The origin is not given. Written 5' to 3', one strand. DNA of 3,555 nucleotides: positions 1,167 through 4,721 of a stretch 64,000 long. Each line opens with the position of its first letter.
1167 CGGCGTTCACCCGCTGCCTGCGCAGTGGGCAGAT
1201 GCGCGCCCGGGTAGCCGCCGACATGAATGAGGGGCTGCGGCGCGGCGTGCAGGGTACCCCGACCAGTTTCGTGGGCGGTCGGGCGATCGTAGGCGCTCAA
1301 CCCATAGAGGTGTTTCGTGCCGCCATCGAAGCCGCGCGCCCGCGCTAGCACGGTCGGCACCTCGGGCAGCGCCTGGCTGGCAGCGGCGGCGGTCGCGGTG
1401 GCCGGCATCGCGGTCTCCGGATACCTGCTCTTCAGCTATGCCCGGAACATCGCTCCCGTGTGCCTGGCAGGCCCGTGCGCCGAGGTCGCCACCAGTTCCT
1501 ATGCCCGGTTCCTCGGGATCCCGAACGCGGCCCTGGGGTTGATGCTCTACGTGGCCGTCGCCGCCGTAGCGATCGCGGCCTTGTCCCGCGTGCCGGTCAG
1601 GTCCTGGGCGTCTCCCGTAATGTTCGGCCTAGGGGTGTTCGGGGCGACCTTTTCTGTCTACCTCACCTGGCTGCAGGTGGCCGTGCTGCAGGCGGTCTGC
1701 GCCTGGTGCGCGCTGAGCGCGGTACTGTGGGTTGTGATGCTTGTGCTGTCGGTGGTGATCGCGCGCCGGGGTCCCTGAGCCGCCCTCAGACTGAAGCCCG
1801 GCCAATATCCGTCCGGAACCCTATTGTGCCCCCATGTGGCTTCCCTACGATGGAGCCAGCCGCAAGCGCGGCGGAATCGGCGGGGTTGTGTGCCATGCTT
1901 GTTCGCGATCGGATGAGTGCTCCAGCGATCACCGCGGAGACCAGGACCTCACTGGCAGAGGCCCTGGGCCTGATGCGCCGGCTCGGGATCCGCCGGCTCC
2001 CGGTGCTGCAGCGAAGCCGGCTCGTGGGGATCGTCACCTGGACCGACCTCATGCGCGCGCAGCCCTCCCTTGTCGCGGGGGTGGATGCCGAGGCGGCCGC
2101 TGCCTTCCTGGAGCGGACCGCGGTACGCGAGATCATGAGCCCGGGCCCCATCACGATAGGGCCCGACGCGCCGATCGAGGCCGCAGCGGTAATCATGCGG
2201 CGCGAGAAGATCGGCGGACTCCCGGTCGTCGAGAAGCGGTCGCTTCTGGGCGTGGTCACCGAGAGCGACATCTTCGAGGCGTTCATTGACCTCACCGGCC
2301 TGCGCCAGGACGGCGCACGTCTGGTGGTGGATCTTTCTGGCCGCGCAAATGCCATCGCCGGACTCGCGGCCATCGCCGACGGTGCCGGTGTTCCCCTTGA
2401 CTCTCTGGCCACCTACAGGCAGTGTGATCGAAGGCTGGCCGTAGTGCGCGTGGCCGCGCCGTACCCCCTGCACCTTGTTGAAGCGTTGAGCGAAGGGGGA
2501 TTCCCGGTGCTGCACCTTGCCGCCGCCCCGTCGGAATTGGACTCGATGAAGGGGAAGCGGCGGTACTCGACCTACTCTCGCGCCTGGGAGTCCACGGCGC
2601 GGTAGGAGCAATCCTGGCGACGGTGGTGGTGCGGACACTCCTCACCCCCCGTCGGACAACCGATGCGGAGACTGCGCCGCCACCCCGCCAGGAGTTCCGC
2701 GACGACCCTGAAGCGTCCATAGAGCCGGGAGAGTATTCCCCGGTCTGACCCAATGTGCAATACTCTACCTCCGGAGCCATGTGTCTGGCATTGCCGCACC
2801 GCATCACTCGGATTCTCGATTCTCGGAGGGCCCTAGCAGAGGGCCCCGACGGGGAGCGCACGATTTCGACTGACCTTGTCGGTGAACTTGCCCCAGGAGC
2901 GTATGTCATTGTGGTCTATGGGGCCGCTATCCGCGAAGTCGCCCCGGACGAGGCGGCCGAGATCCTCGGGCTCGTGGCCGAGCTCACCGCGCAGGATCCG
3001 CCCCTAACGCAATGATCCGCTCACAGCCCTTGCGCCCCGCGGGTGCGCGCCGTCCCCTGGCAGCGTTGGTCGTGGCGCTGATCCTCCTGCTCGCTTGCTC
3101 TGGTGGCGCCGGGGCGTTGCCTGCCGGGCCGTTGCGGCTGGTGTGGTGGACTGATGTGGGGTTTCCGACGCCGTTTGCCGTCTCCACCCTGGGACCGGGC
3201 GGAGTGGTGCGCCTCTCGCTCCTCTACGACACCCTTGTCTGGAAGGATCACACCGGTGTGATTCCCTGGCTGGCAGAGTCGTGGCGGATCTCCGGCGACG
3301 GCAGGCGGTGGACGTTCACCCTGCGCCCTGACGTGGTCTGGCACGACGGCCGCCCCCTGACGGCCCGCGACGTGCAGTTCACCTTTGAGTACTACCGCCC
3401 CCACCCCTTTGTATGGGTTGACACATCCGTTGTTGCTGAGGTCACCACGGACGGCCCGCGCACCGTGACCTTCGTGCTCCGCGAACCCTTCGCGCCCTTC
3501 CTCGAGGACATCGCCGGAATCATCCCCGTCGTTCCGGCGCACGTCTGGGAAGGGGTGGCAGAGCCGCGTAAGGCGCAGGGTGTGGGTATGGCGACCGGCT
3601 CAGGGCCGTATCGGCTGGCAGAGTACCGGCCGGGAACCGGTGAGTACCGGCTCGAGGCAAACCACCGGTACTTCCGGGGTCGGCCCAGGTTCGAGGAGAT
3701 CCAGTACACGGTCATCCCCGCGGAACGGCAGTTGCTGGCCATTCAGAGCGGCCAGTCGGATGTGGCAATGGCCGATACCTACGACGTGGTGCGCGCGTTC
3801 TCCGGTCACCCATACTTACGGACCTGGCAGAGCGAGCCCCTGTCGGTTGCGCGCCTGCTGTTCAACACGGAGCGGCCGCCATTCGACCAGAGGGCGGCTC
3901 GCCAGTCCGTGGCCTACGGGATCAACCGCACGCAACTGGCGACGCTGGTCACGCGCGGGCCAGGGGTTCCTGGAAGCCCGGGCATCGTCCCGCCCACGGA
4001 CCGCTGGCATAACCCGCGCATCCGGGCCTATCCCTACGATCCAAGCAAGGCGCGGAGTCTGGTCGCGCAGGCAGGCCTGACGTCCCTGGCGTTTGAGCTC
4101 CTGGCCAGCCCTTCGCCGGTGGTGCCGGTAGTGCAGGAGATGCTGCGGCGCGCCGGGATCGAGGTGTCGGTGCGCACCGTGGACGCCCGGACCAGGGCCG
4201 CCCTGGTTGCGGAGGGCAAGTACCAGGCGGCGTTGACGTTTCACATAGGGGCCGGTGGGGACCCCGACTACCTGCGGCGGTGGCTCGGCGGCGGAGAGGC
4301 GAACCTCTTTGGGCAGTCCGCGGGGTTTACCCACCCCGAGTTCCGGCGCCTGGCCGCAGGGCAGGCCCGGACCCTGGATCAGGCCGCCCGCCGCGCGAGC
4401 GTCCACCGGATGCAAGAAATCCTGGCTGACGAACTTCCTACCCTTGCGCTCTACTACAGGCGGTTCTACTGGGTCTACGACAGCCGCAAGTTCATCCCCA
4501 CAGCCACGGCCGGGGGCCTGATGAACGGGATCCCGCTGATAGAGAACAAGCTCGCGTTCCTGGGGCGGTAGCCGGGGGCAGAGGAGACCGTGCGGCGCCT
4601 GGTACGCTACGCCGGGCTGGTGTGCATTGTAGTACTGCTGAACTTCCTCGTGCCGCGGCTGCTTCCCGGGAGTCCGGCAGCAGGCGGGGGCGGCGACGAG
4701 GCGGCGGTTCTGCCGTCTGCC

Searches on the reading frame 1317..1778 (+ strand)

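Call 75: search_protein_families(library=pfam, proteins=[window:1317-1778:+], max_evalue=0.00001)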
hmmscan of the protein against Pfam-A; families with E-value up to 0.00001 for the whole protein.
window:1317-1778:+ (153 aa): 1 family
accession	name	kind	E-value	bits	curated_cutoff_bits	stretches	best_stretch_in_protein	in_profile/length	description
PF07884.19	VKOR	-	2.4e-24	86.4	27.5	1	23-145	3-133/134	Vitamin K epoxide reductase family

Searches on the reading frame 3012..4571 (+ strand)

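Call 75: search_protein_families(library=pfam, proteins=[window:3012-4571:+], max_evalue=0.00001)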
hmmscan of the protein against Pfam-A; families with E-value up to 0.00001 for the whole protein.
window:3012-4571:+ (519 aa): 1 family
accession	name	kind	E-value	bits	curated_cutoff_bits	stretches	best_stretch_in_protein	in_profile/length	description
PF00496.27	SBP_bac_5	-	1.5e-69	235.3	32.4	1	83-427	2-362/368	Bacterial extracellular solute-binding proteins, family 5 Middle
